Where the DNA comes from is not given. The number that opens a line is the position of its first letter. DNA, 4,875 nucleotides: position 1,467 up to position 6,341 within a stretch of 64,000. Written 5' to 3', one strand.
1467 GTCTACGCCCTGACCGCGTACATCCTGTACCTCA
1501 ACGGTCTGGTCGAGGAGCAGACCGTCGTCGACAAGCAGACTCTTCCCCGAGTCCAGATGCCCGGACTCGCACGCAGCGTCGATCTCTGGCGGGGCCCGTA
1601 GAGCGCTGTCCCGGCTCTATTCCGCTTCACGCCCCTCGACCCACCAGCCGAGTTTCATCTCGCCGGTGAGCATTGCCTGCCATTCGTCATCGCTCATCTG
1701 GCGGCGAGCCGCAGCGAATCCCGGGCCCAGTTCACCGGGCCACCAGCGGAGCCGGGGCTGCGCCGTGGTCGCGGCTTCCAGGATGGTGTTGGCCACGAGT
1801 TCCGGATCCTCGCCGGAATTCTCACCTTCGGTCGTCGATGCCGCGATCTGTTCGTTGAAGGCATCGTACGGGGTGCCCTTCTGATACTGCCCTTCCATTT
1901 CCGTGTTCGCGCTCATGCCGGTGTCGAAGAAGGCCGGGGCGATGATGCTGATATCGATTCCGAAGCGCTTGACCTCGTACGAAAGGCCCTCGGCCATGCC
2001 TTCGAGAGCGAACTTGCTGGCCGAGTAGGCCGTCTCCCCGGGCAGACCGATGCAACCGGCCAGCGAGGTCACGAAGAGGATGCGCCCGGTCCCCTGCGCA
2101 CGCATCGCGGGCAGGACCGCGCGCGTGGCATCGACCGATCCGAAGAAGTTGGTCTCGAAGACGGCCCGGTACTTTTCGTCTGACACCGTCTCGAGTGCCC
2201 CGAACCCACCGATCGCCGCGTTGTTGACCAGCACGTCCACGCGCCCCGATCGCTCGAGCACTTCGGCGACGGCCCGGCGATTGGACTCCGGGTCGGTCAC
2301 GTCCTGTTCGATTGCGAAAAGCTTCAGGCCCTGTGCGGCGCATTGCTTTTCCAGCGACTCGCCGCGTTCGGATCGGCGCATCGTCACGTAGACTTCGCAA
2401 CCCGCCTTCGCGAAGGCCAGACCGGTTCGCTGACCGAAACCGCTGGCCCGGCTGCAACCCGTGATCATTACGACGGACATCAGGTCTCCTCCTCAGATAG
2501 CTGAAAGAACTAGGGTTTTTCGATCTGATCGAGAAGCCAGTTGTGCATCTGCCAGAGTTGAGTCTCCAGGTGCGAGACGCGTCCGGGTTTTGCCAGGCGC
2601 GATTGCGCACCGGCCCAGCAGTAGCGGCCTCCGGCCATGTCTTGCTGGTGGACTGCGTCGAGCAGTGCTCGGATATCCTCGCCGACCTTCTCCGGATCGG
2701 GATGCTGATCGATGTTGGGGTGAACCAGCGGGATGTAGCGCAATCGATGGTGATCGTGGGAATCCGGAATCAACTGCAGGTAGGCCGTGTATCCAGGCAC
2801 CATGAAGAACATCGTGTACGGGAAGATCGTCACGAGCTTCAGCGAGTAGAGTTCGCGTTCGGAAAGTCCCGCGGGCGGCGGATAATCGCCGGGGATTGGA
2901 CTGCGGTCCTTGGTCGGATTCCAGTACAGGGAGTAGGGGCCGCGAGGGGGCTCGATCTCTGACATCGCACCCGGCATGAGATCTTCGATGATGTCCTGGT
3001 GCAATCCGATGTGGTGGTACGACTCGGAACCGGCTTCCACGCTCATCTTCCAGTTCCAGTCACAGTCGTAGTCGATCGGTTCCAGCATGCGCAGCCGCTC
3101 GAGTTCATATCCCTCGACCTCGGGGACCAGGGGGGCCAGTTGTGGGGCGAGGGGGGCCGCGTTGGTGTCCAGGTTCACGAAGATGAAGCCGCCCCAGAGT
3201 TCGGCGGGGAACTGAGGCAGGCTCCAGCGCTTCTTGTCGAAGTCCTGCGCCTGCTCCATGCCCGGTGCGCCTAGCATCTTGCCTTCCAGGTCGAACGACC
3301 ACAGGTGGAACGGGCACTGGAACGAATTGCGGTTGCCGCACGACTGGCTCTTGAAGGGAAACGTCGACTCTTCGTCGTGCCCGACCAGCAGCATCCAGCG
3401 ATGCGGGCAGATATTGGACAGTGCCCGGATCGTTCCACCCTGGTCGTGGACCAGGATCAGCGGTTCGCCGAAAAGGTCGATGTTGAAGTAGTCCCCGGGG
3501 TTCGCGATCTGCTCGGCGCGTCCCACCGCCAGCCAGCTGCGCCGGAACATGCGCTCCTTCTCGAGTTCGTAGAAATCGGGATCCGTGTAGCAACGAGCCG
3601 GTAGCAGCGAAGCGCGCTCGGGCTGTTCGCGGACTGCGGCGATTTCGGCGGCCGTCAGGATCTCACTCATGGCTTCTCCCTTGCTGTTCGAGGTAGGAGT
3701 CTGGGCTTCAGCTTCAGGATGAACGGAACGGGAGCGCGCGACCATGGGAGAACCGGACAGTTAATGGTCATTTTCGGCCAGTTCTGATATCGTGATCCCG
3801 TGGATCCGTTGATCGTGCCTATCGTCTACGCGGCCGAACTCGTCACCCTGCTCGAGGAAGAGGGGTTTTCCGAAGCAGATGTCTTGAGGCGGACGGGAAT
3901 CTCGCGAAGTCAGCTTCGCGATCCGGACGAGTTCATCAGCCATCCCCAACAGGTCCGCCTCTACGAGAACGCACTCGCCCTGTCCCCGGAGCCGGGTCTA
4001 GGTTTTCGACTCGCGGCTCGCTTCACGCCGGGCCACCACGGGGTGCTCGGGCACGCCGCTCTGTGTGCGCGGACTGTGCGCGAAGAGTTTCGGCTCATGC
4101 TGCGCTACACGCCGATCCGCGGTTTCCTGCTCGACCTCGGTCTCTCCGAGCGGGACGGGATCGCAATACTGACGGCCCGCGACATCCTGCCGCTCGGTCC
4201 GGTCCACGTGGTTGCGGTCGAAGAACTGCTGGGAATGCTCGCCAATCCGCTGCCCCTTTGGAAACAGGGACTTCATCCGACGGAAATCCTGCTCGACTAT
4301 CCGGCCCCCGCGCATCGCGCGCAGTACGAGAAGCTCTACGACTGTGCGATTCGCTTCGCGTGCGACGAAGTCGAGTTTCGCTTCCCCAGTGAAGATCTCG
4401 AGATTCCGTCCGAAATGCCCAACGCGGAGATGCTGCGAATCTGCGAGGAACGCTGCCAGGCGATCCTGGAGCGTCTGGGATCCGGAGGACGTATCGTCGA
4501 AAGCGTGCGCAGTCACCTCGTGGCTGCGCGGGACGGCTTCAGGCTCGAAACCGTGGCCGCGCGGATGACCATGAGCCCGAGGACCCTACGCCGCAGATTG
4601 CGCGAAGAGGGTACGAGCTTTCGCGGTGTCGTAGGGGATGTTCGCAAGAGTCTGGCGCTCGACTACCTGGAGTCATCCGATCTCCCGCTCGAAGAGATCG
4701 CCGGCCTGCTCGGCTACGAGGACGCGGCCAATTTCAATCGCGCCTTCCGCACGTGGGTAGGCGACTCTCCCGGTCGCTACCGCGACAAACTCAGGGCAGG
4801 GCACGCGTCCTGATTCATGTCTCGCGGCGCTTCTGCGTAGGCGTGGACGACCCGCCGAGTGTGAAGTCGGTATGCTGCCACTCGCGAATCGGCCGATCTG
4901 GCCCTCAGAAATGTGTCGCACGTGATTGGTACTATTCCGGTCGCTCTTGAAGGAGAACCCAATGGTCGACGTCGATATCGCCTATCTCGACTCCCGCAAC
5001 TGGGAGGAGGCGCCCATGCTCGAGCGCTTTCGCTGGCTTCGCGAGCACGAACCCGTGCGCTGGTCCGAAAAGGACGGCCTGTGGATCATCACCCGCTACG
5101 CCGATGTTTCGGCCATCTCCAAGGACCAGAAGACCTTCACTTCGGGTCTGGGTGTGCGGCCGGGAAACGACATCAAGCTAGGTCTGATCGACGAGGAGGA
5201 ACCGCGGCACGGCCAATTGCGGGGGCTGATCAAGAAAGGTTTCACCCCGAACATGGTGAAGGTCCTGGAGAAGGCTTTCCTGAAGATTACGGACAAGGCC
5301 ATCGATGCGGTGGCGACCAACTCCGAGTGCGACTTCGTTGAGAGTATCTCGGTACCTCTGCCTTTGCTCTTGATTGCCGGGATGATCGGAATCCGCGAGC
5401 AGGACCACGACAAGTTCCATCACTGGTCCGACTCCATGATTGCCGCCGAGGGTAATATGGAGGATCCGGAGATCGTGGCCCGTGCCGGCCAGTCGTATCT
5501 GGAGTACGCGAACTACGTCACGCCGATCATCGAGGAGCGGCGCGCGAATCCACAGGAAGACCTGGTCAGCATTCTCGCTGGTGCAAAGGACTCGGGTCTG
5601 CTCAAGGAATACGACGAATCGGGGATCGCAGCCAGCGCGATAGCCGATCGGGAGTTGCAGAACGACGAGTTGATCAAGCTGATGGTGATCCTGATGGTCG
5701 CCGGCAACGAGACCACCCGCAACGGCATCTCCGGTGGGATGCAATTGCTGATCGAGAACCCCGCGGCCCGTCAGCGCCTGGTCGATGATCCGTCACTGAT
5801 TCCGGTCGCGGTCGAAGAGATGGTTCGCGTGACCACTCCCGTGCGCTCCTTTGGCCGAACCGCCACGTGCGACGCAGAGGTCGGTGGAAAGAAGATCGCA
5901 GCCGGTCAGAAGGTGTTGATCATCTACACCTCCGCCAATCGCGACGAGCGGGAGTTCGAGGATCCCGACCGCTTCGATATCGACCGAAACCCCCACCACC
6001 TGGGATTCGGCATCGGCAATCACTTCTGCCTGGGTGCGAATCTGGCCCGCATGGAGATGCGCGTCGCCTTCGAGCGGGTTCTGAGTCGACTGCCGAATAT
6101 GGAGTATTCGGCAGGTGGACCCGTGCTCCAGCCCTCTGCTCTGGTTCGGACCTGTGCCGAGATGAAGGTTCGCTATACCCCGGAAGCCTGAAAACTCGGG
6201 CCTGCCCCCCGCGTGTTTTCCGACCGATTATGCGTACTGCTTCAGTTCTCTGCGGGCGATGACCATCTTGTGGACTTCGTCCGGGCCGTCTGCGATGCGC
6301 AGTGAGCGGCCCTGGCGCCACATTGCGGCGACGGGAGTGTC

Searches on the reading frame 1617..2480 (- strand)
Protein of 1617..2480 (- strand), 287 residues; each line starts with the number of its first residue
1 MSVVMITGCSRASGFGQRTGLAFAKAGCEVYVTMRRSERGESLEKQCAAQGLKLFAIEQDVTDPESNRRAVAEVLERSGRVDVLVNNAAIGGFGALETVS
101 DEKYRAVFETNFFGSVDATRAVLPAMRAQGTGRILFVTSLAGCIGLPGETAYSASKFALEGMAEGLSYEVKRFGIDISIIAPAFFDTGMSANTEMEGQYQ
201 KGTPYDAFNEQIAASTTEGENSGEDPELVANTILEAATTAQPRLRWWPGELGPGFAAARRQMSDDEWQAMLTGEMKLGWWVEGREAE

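Call 77: search_protein_families(library=pfam, proteins=[window:1617-2480:-], max_evalue=0.0001)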
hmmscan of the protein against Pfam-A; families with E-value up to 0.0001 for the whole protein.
window:1617-2480:- (287 aa): 3 families
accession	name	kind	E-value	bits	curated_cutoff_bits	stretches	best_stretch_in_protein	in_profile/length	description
PF00106.31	adh_short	-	2.1e-51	174.6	26.6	1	3-193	2-190/195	short chain dehydrogenase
PF13561.12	adh_short_C2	-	1.7e-35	123.2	27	1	10-198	3-189/236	Enoyl-(Acyl carrier protein) reductase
PF08659.16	KR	-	5e-12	46.5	22.6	1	3-166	2-163/180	KR domain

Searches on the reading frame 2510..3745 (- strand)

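Call 77: search_protein_families(library=pfam, proteins=[window:2510-3745:-], max_evalue=0.0001)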
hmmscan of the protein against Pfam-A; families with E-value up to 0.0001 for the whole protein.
window:2510-3745:- (411 aa): 2 families
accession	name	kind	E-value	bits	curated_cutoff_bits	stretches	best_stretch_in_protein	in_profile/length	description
PF00848.25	Ring_hydroxyl_A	-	1.6e-25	90.7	24.9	1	215-409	1-207/208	Ring hydroxylating alpha subunit (catalytic domain)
PF00355.32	Rieske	-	1.2e-17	64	20.3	1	70-168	1-86/88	Rieske [2Fe-2S] domain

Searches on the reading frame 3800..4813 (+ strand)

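Call 77: search_protein_families(library=pfam, proteins=[window:3800-4813:+], max_evalue=0.0001)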
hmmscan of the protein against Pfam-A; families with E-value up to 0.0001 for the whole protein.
window:3800-4813:+ (337 aa): 4 families
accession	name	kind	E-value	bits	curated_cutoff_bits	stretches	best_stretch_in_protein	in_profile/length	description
PF12625.12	Arabinose_bd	-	3e-37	129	27.6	1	22-203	1-184/185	Arabinose-binding domain of AraC transcription regulator, N-term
PF12833.13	HTH_18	-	8.7e-20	71.2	33.6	1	253-329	2-79/80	Helix-turn-helix domain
PF00165.29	HTH_AraC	-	1e-08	35.6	26.6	1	290-328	1-41/42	Bacterial regulatory helix-turn-helix proteins, AraC family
PF13384.12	HTH_23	-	4.3e-06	26.8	24.6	0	240-268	10-39/50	Homeodomain-like domain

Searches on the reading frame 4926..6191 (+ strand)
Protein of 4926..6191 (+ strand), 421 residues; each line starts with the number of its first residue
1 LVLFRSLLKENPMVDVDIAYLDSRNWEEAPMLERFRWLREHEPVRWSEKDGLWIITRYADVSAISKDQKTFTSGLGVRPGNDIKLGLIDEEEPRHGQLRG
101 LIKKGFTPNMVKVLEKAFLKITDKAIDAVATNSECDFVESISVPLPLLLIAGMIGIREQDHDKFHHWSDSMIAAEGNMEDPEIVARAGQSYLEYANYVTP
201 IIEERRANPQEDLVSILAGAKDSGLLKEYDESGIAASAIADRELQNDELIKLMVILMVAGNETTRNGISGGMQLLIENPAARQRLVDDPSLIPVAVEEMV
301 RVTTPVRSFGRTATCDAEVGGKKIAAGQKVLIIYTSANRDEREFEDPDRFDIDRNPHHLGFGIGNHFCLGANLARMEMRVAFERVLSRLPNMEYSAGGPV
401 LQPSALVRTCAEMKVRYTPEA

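Call 77: search_protein_families(library=pfam, proteins=[window:4926-6191:+], max_evalue=0.0001)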
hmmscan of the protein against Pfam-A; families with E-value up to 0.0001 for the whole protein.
window:4926-6191:+ (421 aa): 1 family
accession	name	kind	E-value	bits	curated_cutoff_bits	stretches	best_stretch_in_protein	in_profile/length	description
PF00067.27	p450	-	8.9e-29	101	22.8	1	194-388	216-431/462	Cytochrome P450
